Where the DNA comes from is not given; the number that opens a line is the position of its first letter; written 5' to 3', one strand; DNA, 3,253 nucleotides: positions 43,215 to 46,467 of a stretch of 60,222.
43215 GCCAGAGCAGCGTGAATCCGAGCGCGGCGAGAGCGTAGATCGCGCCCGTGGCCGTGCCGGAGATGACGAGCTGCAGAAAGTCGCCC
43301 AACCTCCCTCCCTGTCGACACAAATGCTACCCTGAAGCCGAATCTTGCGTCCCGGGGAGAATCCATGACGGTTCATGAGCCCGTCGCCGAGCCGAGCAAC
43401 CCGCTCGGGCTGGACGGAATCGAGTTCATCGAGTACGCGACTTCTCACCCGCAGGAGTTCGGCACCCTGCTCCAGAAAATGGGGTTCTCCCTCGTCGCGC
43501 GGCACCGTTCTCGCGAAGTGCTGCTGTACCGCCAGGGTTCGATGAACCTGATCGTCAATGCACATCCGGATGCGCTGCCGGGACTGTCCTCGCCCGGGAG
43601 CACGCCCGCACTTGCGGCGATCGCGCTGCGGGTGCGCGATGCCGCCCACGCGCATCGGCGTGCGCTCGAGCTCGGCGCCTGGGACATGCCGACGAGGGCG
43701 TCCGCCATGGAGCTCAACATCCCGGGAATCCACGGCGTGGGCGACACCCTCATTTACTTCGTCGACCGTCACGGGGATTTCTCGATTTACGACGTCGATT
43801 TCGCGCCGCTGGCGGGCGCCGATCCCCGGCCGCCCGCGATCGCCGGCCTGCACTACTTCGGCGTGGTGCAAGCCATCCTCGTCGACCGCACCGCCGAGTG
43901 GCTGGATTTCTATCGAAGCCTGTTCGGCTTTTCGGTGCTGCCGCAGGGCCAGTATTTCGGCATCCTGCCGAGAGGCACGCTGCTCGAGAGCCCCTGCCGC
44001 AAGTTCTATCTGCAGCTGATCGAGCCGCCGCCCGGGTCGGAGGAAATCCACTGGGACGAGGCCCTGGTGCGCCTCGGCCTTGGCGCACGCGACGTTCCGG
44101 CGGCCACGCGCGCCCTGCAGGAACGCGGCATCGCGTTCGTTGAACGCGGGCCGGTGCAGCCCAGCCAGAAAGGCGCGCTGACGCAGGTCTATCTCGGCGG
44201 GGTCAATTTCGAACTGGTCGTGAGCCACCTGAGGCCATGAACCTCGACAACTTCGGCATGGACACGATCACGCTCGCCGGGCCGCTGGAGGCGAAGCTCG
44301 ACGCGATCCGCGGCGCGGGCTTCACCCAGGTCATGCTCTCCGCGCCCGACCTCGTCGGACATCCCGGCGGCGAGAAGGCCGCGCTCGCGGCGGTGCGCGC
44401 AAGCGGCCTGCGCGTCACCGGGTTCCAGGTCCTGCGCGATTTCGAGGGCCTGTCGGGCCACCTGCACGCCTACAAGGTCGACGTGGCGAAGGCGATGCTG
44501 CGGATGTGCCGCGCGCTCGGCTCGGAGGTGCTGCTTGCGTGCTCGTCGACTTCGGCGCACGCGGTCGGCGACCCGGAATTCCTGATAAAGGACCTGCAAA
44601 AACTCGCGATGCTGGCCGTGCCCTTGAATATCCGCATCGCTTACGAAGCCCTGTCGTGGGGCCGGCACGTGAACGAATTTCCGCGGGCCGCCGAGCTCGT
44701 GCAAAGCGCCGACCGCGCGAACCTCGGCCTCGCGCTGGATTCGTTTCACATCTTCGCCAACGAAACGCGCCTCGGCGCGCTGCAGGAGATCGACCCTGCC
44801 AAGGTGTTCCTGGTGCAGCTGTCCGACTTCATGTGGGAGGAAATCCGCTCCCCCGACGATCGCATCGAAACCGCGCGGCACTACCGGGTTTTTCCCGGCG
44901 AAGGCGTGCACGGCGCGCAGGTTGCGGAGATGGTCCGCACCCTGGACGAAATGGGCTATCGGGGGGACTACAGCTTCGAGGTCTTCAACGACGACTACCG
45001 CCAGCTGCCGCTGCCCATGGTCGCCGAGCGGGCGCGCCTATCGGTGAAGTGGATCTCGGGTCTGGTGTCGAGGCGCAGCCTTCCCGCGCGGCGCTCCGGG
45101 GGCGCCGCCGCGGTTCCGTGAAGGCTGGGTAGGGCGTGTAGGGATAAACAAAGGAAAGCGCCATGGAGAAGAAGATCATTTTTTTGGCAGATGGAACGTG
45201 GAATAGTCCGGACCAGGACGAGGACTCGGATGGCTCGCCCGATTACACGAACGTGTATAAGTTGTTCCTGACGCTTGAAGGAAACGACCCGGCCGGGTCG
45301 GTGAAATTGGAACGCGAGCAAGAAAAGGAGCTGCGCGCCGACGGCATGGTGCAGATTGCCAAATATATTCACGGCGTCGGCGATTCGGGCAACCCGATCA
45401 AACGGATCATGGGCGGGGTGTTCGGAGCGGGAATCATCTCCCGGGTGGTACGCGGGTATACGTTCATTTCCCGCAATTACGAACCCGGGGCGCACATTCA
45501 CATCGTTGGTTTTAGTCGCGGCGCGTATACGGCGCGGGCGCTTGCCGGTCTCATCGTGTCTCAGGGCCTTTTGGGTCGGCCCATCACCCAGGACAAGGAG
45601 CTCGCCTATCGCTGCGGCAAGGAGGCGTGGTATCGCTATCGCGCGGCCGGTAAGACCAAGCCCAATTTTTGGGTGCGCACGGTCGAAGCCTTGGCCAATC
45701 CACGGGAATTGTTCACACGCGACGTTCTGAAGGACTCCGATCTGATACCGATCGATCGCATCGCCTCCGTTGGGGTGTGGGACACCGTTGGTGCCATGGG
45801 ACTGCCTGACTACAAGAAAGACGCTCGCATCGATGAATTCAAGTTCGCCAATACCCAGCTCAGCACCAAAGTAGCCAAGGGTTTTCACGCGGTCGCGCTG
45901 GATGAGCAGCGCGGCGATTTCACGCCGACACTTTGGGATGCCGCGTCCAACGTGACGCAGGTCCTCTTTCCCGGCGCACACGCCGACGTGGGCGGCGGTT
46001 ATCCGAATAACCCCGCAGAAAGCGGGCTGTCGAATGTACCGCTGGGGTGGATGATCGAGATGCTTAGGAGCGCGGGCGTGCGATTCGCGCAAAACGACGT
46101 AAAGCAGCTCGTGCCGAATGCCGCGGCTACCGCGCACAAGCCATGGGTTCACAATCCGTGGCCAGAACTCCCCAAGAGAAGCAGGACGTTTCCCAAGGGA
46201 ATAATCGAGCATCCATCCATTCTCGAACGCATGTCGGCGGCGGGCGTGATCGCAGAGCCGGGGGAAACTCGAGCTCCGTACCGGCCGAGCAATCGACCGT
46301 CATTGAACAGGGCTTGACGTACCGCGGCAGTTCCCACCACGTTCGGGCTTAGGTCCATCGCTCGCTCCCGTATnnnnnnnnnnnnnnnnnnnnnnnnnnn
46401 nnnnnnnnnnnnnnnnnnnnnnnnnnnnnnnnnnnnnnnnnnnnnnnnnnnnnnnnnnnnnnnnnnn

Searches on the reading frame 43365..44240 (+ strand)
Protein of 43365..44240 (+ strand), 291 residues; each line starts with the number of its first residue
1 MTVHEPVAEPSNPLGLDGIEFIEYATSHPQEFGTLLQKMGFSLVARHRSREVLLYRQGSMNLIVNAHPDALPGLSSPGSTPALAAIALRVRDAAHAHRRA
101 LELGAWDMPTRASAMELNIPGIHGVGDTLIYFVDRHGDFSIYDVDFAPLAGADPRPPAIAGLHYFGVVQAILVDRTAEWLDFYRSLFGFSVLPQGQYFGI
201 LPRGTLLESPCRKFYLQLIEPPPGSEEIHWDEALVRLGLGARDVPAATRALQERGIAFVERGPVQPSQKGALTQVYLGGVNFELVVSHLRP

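Call 84: find_encoding_contigs(protein=window:43365-44240:+, flank=6000, max_places=10)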
Protein window:43365-44240:+ (291 aa): 5 contigs read that carry it; 4 places shown.
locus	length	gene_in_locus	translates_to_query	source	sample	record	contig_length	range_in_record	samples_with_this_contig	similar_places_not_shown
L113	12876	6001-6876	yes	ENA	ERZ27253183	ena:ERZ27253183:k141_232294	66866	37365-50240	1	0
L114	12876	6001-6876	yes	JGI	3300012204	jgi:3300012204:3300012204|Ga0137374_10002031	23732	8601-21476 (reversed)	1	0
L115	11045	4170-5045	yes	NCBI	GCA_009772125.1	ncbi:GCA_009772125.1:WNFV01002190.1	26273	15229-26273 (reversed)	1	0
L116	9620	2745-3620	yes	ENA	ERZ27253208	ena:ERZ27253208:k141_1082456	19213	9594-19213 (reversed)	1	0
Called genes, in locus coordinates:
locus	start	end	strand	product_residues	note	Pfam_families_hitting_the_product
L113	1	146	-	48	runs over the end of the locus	-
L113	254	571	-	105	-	PF07978:NIPSNAP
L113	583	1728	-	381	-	PF13433:Peripla_BP_5, PF13458:Peripla_BP_6, PF01094:ANF_receptor, PF13433:Peripla_BP_5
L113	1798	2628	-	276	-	PF08501:Shikimate_dh_N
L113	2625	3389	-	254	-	PF13476:AAA_23 (faint), PF13555:AAA_29 (weak), PF00005:ABC_tran, PF13175:AAA_15 (faint), PF13304:AAA_21 (weak), PF13401:AAA_22 (weak)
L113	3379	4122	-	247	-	PF00005:ABC_tran, PF02463:SMC_N (faint), PF13304:AAA_21 (weak), PF12399:BCA_ABC_TP_C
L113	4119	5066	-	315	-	PF02653:BPD_transp_2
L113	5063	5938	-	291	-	PF02653:BPD_transp_2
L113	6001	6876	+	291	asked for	PF14696:Glyoxalase_5, PF00903:Glyoxalase (faint)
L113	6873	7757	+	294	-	PF01261:AP_endonuc_2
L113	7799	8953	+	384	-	PF09994:T6SS_Tle1-like_cat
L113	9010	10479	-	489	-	-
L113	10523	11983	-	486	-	PF13442:Cytochrome_CBB3 (faint), PF00034:Cytochrom_C (faint), PF21419:RoxA-like_Cyt-c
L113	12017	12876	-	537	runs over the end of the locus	PF00034:Cytochrom_C (faint), PF13442:Cytochrome_CBB3 (faint), PF21419:RoxA-like_Cyt-c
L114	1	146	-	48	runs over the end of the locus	-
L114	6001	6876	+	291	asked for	PF14696:Glyoxalase_5, PF00903:Glyoxalase (faint)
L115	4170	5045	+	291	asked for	PF14696:Glyoxalase_5, PF00903:Glyoxalase (faint)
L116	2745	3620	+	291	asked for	PF14696:Glyoxalase_5, PF00903:Glyoxalase (faint)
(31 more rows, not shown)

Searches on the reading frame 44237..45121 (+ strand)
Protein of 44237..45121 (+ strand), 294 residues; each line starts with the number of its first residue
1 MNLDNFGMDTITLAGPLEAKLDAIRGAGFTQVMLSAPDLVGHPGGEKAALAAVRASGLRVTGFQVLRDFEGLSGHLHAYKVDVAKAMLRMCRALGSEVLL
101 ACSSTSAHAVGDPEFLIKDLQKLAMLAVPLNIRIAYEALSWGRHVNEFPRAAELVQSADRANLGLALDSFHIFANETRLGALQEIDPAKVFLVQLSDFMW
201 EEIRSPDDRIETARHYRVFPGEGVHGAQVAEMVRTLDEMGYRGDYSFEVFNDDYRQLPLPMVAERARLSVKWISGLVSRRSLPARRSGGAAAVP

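Call 7: search_protein_families(library=pfam, proteins=[window:44237-45121:+], max_evalue=0.01)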
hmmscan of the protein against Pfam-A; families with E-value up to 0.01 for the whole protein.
window:44237-45121:+ (294 aa): 1 family
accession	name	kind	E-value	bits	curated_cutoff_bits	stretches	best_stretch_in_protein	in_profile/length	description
PF01261.30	AP_endonuc_2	-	1.1e-23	84.7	31.1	1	22-261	2-234/249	Xylose isomerase-like TIM barrel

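Call 8: find_encoding_contigs(protein=window:44237-45121:+, flank=10000, max_places=10)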
Protein window:44237-45121:+ (294 aa): 1 contig read that carries it; 1 place shown.
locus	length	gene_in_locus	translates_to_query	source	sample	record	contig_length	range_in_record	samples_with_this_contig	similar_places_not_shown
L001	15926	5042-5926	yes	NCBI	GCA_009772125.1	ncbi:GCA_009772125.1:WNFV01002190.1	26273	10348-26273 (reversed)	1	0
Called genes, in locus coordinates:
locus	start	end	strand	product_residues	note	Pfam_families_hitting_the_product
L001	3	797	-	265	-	?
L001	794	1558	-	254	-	PF13476:AAA_23 (faint), PF13555:AAA_29 (weak), PF00005:ABC_tran, PF13175:AAA_15 (faint), PF13304:AAA_21 (weak), PF13401:AAA_22 (weak)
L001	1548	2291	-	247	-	PF00005:ABC_tran, PF02463:SMC_N (faint), PF13304:AAA_21 (weak), PF12399:BCA_ABC_TP_C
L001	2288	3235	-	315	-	PF02653:BPD_transp_2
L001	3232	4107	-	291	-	PF02653:BPD_transp_2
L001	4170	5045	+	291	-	PF14696:Glyoxalase_5, PF00903:Glyoxalase (faint)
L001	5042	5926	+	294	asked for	PF01261:AP_endonuc_2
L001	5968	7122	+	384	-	PF09994:T6SS_Tle1-like_cat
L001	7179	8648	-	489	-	-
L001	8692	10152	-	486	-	PF13442:Cytochrome_CBB3 (faint), PF00034:Cytochrom_C (faint), PF21419:RoxA-like_Cyt-c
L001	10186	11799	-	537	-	PF00034:Cytochrom_C (faint), PF13442:Cytochrome_CBB3 (faint), PF21419:RoxA-like_Cyt-c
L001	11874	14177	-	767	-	-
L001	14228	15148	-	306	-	-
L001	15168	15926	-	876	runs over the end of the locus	PF13442:Cytochrome_CBB3 (faint)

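Call 9: find_related_loci(query=window:44237-45118:+, collection=genome_contigs, flank=10000)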
Query window:44237-45118:+ (294 aa) in genome_contigs; peptide patterns used: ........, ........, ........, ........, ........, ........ (x = any residue, [..] = any of these).
599 stretches matched a pattern (row limit reached: there are more); 573 encode a relative of the query (tblastn E <= 1e-3); the best 80 are kept; 80 distinct loci.
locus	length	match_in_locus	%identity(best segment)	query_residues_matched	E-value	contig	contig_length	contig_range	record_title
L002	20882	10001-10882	95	1-294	0e+0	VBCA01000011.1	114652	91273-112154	MAG: Betaproteobacteria bacterium isolate BP_5 14_0919_02_20cm_scaffold_40, whole genome shotgun sequence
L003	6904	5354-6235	93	1-294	0e+0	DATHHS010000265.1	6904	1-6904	MAG TPA_asm: Burkholderiales bacterium isolate SMAG_U12506 k141_146505, whole genome shotgun sequence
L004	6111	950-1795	92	1-282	6e-174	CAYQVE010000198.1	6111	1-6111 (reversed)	MAG TPA_asm: uncultured Enterobacteriaceae bacterium isolate binchicken_co185_11 genome assembly, contig: NODE_26607_len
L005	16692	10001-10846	81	1-282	8e-157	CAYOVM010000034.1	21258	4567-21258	MAG TPA_asm: uncultured Enterobacteriaceae bacterium isolate SRP150892_co2_9 genome assembly, contig: NODE_3401_length_2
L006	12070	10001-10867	78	1-289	3e-155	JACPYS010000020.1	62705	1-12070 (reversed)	MAG: Betaproteobacteria bacterium isolate NC_groundwater_869_Pr1_S2p5_64_25 Montesol18_S2p5_coassembly_scaffold_261728,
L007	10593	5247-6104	79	1-286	2e-155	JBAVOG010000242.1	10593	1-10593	MAG: Burkholderiales bacterium isolate MFD02366_ilm_asm_bin19 k127_256325, whole genome shotgun sequence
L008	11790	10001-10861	79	1-287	2e-154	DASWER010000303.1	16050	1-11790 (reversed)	MAG TPA_asm: Burkholderiales bacterium isolate SMAG_U2767 k141_1686938, whole genome shotgun sequence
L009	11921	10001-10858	80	1-286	4e-152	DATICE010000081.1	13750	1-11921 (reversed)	MAG TPA_asm: Burkholderiales bacterium isolate SMAG_U16308 k141_540231, whole genome shotgun sequence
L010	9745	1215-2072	79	1-286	8e-152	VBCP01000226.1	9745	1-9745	MAG: Betaproteobacteria bacterium isolate BP_20 14_0903_13_30cm_scaffold_2020686, whole genome shotgun sequence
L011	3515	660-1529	78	1-290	1e-157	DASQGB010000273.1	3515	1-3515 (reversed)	MAG TPA_asm: Burkholderiales bacterium isolate SMAG_U11795 k141_637812, whole genome shotgun sequence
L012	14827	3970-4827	77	1-286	4e-148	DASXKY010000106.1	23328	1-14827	MAG TPA_asm: Burkholderiales bacterium isolate SMAG_U5288 k141_2941696, whole genome shotgun sequence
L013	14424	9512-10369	77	1-286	9e-148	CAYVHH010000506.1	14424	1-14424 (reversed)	MAG TPA_asm: uncultured bacterium isolate binchicken_co279_234 genome assembly, contig: k141_3418720, whole genome shotg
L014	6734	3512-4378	76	1-292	2e-147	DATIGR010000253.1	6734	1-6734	MAG TPA_asm: Burkholderiales bacterium isolate SMAG_U16426 k141_476221, whole genome shotgun sequence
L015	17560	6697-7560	80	1-288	3e-147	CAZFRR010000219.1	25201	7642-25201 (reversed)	MAG TPA_asm: uncultured Streptomycetaceae bacterium isolate binchicken_co165_43 genome assembly, contig: k141_2791115, w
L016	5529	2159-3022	78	1-288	5e-148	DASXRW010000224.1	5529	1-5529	MAG TPA_asm: Burkholderiales bacterium isolate SMAG_U4650 k141_452775, whole genome shotgun sequence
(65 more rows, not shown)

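Call 15: search_protein_families(library=pfam, proteins=[L002:15682-16887:-, L002:15709-17100:+, L002:14819-15622:-, L002:14392-15222:-, L002:13332-15194:-, L002:13281-14828:+, L002:12038-13318:-, L002:12089-13291:+, L002:11076-12872:-, L002:11118-12335:+], max_evalue=0.01)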
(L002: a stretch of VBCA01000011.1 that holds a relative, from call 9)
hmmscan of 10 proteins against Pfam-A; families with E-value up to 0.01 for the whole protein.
L002:15682-16887:- (401 aa): 0 families

L002:15709-17100:+ (463 aa): 4 families
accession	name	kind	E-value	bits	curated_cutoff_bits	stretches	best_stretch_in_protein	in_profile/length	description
PF07883.17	Cupin_2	-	6.1e-12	45.5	27.2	1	151-224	2-69/70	Cupin domain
PF00190.28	Cupin_1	-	6.7e-06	26.2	22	0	153-225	40-113/151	Cupin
PF02041.22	Auxin_BP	-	9e-06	25.9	21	1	146-234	43-136/167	Auxin binding protein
PF12973.13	Cupin_7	-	0.0067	16.7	27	0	149-180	35-66/105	ChrR Cupin-like domain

L002:14819-15622:- (267 aa): 1 family
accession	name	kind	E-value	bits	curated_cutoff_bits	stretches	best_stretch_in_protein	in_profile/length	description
PF03328.21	HpcH_HpaI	-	1.4e-28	100.1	25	1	18-237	2-214/221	HpcH/HpaI aldolase/citrate lyase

L002:14392-15222:- (276 aa): 0 families

L002:13332-15194:- (620 aa): 2 families
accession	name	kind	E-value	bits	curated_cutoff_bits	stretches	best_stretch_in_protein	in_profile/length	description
PF03972.19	MmgE_PrpD_N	-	8.4e-49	166.4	32.1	1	142-384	3-239/244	MmgE/PrpD N-terminal domain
PF19305.4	MmgE_PrpD_C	-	5.3e-35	121.2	32.1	1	411-590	1-170/173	MmgE/PrpD C-terminal domain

L002:13281-14828:+ (515 aa): 0 families

L002:12038-13318:- (426 aa): 2 families
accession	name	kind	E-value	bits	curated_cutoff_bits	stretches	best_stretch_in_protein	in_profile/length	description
PF19301.5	LigXa_C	-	1.7e-31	110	27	1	134-388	1-259/304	LigXa C-terminal domain like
PF00355.32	Rieske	-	1.3e-18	67.1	20.3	1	27-124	2-88/88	Rieske [2Fe-2S] domain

L002:12089-13291:+ (400 aa): 0 families

L002:11076-12872:- (598 aa): 1 family
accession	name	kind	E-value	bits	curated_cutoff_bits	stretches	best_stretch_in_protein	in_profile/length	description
PF03401.19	TctC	-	2.6e-69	234.2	27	1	323-594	2-273/274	Tripartite tricarboxylate transporter family receptor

L002:11118-12335:+ (405 aa): 0 families

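Call 16: search_protein_families(library=pfam, proteins=[L004:1845-2813:+, L004:2828-3790:-, L004:3835-5319:-, L004:3895-5514:+, L004:5356-5874:-, L004:5569-5967:+, L004:5177-5602:+], max_evalue=0.01)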
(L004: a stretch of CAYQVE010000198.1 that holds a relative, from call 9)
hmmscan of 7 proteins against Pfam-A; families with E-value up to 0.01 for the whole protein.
L004:1845-2813:+ (322 aa): 1 family
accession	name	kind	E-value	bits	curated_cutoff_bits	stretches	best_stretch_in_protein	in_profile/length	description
PF03401.19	TctC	-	2.2e-60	204.9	27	1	48-317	1-272/274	Tripartite tricarboxylate transporter family receptor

L004:2828-3790:- (320 aa): 2 families
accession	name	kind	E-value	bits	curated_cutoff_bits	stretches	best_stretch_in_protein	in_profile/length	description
PF03466.25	LysR_substrate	-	1.5e-33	116.4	28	1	92-293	2-207/209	LysR substrate binding domain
PF00126.33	HTH_1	-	3.8e-23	81.6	26.6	1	7-66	1-60/60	Bacterial regulatory helix-turn-helix protein, lysR family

L004:3835-5319:- (494 aa): 0 families

L004:3895-5514:+ (539 aa): 4 families
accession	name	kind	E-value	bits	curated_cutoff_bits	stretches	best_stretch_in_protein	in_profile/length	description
PF07719.23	TPR_2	-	5e-09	36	27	0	459-486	6-33/34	Tetratricopeptide repeat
PF13428.12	TPR_14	-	5.7e-06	27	23.5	0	459-496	6-43/44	Tetratricopeptide repeat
PF13181.12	TPR_8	-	1.6e-05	25.2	25.7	0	458-486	5-33/34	Tetratricopeptide repeat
PF14559.12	TPR_19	-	2.5e-05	24.9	25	0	464-521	1-59/68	Tetratricopeptide repeat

L004:5356-5874:- (172 aa): 0 families

L004:5569-5967:+ (132 aa): 3 families
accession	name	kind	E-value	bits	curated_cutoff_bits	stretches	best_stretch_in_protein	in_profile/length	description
PF12973.13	Cupin_7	-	1.2e-07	31.9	27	1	45-86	32-73/105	ChrR Cupin-like domain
PF07883.17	Cupin_2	-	1.5e-07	31.5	27.2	1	50-119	2-70/70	Cupin domain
PF00190.28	Cupin_1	-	0.0045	17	22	1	36-77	23-65/151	Cupin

L004:5177-5602:+ (141 aa): 0 families

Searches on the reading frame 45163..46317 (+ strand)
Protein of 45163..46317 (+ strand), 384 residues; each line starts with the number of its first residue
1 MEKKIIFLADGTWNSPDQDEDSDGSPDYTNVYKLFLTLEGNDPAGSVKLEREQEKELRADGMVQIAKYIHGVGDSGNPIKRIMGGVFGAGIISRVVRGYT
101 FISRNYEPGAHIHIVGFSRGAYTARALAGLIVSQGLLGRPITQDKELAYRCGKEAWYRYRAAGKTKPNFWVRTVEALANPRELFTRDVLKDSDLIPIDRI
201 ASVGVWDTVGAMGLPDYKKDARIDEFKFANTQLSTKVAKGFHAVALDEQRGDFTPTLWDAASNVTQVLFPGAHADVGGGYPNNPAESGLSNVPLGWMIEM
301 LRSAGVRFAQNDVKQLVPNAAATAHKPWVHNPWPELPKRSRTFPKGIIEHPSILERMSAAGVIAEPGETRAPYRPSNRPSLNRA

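Call 7: search_protein_families(library=pfam, proteins=[window:45163-46317:+], max_evalue=0.01)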
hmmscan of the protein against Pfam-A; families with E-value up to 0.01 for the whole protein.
window:45163-46317:+ (384 aa): 1 family
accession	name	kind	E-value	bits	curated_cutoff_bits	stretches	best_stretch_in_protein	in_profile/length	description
PF09994.14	T6SS_Tle1-like_cat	-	1.4e-65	221.9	27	1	3-299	1-286/287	T6SS, Phospholipase effector Tle1-like, catalytic domain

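Call 26: search_protein_families(library=ncbifam, proteins=[window:45163-46317:+], max_evalue=0.1)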
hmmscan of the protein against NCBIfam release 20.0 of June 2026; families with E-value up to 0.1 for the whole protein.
window:45163-46317:+ (384 aa): 1 family
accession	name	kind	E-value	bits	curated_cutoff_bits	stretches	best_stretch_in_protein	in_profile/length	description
NF047351.1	lipase_YSIRK_Sa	exception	0.027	12.8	650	1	97-129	419-451/704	YSIRK-targeted triacylglycerol lipase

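Call 55: search_solved_structures(query=window:45163-46317:+, max_evalue=0.01)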
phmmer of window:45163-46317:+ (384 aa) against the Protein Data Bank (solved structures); distinct sequences matched with E-value up to 0.01: 2.
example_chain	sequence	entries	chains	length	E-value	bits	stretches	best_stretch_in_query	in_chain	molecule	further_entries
9j3f_A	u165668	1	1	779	1.7e-05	27.3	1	200-288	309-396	Tle1 phospholipase domain-containing protein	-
6sjl_D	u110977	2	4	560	0.00048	22.5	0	196-288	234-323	Putative type VI secretion protein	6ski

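Call 92: search_protein_families(library=padloc, proteins=[window:45163-46317:+], max_evalue=0.001)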
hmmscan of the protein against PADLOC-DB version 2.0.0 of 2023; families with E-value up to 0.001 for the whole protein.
window:45163-46317:+ (384 aa): 0 families

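Call 93: search_protein_families(library=phrogs, proteins=[window:45163-46317:+], max_evalue=0.001)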
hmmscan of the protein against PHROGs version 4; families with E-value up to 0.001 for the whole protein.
window:45163-46317:+ (384 aa): 0 families
